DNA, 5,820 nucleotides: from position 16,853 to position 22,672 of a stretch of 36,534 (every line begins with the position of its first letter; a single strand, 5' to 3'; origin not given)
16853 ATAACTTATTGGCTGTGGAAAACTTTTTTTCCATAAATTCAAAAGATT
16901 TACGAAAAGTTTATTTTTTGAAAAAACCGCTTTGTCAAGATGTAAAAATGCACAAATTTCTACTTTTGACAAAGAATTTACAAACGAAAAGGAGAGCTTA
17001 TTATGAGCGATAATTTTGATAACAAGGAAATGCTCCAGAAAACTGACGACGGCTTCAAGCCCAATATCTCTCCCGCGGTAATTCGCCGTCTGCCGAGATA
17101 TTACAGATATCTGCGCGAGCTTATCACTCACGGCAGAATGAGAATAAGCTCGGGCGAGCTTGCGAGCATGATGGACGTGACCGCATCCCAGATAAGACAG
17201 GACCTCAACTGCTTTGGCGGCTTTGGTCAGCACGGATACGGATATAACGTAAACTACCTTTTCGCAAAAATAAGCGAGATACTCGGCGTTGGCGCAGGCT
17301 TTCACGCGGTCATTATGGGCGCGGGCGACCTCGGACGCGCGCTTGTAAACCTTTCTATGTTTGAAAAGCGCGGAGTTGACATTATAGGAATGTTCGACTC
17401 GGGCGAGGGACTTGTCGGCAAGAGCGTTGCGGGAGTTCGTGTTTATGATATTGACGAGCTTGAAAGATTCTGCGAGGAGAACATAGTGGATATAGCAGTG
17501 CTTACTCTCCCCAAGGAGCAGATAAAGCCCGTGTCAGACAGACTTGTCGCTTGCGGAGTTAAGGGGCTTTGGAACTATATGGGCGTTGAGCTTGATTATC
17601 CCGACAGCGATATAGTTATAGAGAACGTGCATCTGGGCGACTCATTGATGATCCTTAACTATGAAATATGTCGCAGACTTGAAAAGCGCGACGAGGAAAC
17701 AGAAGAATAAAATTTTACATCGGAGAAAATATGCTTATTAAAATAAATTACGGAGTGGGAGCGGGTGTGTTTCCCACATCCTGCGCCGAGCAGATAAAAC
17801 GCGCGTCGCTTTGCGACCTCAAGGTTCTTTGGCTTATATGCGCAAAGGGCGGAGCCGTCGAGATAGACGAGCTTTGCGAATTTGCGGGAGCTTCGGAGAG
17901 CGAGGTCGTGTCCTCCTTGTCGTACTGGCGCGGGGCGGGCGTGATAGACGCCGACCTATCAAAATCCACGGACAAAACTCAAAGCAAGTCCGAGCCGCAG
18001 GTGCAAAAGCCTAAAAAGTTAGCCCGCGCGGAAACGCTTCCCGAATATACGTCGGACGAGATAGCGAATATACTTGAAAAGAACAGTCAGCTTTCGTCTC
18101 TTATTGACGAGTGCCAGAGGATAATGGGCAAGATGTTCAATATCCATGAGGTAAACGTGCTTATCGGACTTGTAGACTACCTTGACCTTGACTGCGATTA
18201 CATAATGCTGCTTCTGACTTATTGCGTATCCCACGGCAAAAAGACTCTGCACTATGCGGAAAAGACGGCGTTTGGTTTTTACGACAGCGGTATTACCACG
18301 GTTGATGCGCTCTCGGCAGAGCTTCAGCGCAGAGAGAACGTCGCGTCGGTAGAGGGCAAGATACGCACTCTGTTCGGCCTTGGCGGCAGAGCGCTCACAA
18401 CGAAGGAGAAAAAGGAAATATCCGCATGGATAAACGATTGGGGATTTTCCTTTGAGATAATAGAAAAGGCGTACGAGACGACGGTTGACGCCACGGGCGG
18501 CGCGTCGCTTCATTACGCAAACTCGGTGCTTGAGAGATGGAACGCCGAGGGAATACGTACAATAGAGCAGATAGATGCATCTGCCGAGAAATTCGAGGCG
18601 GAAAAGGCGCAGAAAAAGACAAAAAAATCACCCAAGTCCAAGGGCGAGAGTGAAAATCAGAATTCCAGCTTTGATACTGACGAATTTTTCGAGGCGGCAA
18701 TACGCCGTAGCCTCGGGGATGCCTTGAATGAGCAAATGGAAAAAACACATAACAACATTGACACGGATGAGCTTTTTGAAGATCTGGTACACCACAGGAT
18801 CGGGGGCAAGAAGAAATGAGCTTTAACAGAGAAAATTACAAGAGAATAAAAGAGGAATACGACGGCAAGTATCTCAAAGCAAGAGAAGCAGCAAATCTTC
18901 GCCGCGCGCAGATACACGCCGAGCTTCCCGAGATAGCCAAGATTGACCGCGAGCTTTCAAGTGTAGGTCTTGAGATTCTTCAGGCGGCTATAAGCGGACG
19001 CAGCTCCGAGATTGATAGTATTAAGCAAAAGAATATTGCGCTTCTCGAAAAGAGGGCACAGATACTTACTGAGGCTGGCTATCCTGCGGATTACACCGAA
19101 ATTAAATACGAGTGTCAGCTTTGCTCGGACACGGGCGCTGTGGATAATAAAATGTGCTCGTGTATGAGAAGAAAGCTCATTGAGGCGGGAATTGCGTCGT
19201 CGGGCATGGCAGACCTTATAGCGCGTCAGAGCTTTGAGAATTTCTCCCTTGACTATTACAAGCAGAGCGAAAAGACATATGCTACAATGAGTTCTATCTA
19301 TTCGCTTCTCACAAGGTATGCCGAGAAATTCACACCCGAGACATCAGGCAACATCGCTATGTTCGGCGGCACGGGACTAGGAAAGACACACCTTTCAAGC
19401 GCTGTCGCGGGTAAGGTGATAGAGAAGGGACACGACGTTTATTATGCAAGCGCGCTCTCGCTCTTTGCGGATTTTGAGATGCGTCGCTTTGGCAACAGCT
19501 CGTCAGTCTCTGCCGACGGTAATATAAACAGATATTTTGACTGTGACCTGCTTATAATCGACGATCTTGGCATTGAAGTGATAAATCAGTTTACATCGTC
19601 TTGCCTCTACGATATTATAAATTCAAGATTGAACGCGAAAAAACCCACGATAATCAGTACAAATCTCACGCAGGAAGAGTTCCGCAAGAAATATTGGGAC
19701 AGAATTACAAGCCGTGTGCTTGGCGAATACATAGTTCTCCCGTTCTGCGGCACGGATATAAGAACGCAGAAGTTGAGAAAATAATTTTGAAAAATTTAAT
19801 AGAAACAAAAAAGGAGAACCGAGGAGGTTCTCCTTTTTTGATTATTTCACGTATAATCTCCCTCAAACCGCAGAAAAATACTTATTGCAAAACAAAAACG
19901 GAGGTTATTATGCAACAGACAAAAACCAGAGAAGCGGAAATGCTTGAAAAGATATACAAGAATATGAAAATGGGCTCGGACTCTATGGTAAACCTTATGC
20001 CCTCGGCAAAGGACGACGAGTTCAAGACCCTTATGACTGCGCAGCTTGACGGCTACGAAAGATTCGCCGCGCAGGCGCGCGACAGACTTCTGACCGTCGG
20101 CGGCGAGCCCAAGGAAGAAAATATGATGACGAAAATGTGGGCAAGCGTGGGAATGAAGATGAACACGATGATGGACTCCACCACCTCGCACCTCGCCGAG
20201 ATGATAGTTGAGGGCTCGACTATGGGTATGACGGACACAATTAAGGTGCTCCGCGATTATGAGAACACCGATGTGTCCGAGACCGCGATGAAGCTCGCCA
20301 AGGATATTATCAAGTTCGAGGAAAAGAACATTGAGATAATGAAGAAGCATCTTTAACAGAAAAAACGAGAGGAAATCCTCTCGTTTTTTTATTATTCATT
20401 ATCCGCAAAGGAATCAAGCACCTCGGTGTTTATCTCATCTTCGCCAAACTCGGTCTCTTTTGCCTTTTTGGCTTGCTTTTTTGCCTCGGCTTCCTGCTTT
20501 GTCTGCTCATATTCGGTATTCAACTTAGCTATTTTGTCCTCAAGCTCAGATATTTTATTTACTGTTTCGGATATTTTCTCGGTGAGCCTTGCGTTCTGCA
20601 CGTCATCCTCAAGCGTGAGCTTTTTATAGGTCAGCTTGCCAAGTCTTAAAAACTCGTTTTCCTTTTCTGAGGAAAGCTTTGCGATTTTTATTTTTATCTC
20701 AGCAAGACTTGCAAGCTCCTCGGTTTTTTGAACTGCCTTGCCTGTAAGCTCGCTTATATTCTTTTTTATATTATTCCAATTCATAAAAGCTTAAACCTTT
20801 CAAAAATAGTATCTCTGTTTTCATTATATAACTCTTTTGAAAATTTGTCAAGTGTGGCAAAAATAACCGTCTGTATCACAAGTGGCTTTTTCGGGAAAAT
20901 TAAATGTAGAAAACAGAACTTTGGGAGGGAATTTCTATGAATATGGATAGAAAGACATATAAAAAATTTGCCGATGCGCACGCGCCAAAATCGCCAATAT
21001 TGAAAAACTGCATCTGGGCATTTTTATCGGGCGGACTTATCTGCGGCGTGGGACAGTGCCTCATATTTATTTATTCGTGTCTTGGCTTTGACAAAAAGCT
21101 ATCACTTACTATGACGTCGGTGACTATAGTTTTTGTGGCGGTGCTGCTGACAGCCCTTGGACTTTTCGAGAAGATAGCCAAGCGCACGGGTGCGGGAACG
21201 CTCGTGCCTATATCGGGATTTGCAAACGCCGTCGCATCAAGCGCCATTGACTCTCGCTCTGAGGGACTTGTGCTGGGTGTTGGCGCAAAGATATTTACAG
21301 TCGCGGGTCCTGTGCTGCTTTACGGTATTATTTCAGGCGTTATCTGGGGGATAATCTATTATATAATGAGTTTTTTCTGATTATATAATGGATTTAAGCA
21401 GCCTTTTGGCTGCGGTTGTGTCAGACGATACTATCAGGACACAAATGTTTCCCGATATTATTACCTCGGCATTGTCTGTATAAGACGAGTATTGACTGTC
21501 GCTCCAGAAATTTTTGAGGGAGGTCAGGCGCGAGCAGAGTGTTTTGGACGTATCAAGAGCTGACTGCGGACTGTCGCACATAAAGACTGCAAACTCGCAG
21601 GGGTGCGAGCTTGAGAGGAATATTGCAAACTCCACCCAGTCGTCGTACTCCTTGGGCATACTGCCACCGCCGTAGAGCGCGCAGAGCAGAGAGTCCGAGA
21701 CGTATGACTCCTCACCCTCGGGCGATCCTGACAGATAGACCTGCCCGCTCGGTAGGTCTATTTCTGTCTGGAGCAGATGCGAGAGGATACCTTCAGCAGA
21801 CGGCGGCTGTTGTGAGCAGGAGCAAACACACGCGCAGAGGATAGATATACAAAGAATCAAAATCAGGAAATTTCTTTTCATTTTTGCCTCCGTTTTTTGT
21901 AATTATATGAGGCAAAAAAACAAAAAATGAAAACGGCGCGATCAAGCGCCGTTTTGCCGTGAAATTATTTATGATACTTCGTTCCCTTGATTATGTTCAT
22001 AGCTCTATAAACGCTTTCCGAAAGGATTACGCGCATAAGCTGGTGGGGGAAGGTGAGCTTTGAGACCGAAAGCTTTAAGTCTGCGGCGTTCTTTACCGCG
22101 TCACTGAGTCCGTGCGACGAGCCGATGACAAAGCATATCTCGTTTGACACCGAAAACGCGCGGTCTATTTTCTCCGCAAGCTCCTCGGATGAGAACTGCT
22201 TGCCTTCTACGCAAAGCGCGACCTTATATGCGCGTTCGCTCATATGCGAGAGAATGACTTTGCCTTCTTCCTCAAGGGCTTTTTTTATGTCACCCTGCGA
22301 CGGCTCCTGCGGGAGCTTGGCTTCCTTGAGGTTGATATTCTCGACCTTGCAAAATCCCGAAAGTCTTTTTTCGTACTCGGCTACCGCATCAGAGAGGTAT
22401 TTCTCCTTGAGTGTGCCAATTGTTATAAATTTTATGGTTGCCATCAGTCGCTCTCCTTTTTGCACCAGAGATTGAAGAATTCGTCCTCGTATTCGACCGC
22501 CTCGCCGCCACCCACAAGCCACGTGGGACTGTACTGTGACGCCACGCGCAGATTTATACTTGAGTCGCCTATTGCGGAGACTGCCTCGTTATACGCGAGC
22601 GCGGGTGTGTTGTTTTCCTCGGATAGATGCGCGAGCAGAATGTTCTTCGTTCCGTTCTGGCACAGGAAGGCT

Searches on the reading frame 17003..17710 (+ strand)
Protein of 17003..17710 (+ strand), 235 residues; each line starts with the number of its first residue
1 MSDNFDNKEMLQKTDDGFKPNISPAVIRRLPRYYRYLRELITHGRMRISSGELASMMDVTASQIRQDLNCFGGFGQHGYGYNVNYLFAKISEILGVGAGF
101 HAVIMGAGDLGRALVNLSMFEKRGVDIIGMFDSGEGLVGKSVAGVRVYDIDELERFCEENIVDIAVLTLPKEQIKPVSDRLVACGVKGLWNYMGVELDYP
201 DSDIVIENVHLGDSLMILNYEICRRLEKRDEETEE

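Call 6: search_protein_families(library=pfam, proteins=[window:17003-17710:+])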
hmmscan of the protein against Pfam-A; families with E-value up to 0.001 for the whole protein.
window:17003-17710:+ (235 aa): 2 families
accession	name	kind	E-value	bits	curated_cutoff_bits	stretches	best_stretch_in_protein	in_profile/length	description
PF06971.19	Put_DNA-bind_N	-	7.8e-21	74.3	27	1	21-69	1-49/49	Putative DNA-binding protein N-terminus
PF02629.25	CoA_binding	-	2.6e-15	57.4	22.3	1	102-192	6-94/97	CoA binding domain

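Call 51: search_protein_families(library=ncbifam, proteins=[window:17003-17710:+])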
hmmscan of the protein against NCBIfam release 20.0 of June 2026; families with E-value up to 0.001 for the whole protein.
window:17003-17710:+ (235 aa): 10 families
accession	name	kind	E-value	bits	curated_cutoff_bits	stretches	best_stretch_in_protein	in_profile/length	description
NF003990.0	PRK05472.1-4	equivalog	4e-80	268.4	233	1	20-226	5-210/214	redox-sensing transcriptional repressor Rex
NF003995.0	PRK05472.2-4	subfamily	2.6e-60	203.6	126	1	21-226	5-209/213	redox-sensing transcriptional repressor Rex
NF003992.0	PRK05472.2-1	equivalog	6.2e-53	179.5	226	1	17-228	16-226/249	redox-sensing transcriptional repressor Rex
NF003993.0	PRK05472.2-2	equivalog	5.4e-52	176.4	217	1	22-225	6-208/212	redox-sensing transcriptional repressor Rex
NF003994.0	PRK05472.2-3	equivalog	4.4e-49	166.8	130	1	22-225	9-211/217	redox-sensing transcriptional repressor Rex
NF003996.0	PRK05472.2-5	equivalog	1.6e-48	165.3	138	1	22-228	2-205/209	redox-sensing transcriptional repressor Rex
NF003989.0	PRK05472.1-3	equivalog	1e-46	159.4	177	1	20-221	6-206/215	redox-sensing transcriptional repressor Rex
NF003991.0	PRK05472.1-5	equivalog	1e-32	113.8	198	1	21-217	6-201/211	redox-sensing transcriptional repressor Rex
NF003988.0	PRK05472.1-1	equivalog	4e-29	102.1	321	1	21-221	6-207/214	redox-sensing transcriptional repressor Rex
TIGR03570.1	NeuD_NnaD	subfamily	0.00039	20.1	160.8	1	103-162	3-60/202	NeuD/PglB/VioB family sugar acetyltransferase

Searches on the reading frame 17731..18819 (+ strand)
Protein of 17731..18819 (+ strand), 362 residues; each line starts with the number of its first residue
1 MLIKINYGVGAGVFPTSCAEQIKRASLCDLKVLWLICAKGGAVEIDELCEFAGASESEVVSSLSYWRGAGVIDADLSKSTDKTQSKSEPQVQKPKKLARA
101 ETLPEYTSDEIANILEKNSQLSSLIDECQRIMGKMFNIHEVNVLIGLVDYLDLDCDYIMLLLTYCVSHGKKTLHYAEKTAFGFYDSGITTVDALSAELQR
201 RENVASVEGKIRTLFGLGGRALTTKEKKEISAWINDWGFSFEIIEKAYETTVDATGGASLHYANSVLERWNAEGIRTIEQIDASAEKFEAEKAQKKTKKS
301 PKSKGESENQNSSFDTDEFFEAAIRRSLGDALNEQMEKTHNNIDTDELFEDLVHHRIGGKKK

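Call 6: search_protein_families(library=pfam, proteins=[window:17731-18819:+])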
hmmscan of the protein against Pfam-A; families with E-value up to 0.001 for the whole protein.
window:17731-18819:+ (362 aa): 1 family
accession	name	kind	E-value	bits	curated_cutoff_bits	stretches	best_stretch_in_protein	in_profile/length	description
PF07261.16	DnaB_2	-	2.2e-32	111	22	2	219-283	9-72/74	Replication initiation and membrane attachment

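Call 51: search_protein_families(library=ncbifam, proteins=[window:17731-18819:+])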
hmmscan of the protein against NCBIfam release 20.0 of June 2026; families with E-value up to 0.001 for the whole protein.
window:17731-18819:+ (362 aa): 1 family
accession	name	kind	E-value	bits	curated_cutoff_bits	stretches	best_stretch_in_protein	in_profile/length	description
TIGR01446.1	DnaD_dom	domain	2.8e-17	62.7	24.95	1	219-283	10-73/73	DnaD domain protein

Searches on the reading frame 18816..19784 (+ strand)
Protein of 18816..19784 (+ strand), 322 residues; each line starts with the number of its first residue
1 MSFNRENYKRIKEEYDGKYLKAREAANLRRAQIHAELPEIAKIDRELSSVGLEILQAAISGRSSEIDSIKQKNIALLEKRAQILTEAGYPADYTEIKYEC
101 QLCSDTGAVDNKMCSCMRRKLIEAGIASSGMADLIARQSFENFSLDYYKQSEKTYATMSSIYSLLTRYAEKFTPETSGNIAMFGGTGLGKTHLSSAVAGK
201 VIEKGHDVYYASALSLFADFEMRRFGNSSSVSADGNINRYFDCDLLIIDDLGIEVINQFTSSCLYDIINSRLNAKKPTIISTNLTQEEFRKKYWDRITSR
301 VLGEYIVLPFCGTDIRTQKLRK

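Call 6: search_protein_families(library=pfam, proteins=[window:18816-19784:+])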
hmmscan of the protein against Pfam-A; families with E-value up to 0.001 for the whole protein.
window:18816-19784:+ (322 aa): 2 families
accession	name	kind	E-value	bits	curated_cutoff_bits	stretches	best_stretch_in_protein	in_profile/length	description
PF01695.23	IstB_IS21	-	1.4e-17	64.4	24.1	1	132-296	56-206/238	IstB-like ATP binding protein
PF00308.24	Bac_DnaA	-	5e-08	33.7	23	1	180-300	37-154/162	Bacterial DnaA ATPAse domain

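Call 51: search_protein_families(library=ncbifam, proteins=[window:18816-19784:+])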
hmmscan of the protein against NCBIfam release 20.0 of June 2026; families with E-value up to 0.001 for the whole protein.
window:18816-19784:+ (322 aa): 14 families
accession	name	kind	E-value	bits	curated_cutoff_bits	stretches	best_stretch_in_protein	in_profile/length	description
NF005304.0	PRK06835.1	equivalog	6e-85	285.2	215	1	5-319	3-323/330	ATP-binding protein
NF005992.0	PRK08116.1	subfamily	7.7e-33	113.8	189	1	107-319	51-255/269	hypothetical protein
NF038214.1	IS21_help_AAA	equivalog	1.8e-21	76.9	200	1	176-293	89-201/232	IS21-like element helper ATPase IstB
NF005378.0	PRK06921.1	subfamily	2.1e-18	66.3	207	1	85-289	20-229/266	hypothetical protein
NF005931.1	PRK07952.1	equivalog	3.5e-16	59.5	357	1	119-302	50-224/246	replicative helicase loader DnaC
NF001154.0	PRK00149.3-3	equivalog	1.3e-13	50.7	410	1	179-301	152-273/462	chromosomal replication initiator protein DnaA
TIGR00362.1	DnaA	equivalog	1.3e-12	47.5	343.9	1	179-301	139-258/437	chromosomal replication initiator protein DnaA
NF009043.0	PRK12377.1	subfamily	1.2e-11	44.7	389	1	119-301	52-222/248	ATP-binding protein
NF006038.0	PRK08181.1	subfamily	9.1e-11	41.5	317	1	177-295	107-220/271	transposase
NF006505.0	PRK08939.1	equivalog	1e-10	41.4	228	1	136-293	117-269/306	primosomal protein DnaI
NF006616.1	PRK09183.1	subfamily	8.4e-08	31.8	300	1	175-293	98-212/253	IS21-like element helper ATPase IstB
NF005098.0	PRK06526.1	subfamily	1.4e-07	31.3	296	1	131-284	72-211/266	transposase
NF009087.0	PRK12422.1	equivalog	9.7e-06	25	657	1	164-301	128-260/455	chromosomal replication initiator protein DnaA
TIGR03420.1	DnaA_homol_Hda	equivalog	0.00013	21.6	194.8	1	165-282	26-130/226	DnaA regulatory inactivator Hda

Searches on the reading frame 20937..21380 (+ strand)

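Call 6: search_protein_families(library=pfam, proteins=[window:20937-21380:+])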
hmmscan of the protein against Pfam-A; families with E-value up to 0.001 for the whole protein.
window:20937-21380:+ (147 aa): 1 family
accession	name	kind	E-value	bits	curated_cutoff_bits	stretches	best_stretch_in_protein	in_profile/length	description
PF03862.18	SpoVAC_SpoVAEB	-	4.1e-38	130.7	25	1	24-140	1-117/117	SpoVAC/SpoVAEB sporulation membrane protein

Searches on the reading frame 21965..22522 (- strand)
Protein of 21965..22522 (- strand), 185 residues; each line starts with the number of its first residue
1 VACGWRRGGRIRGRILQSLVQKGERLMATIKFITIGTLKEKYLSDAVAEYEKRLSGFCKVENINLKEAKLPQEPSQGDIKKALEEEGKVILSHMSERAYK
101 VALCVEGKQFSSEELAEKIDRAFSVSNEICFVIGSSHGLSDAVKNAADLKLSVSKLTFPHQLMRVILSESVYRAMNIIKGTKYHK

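Call 53: search_protein_families(library=pfam, max_evalue=0.000001, proteins=[window:21965-22522:-])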
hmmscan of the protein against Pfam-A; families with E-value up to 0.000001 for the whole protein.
window:21965-22522:- (185 aa): 1 family
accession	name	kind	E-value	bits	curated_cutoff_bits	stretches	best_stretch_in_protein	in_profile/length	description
PF02590.22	SPOUT_MTase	-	5e-50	169.9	27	1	30-184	3-154/154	Predicted SPOUT methyltransferase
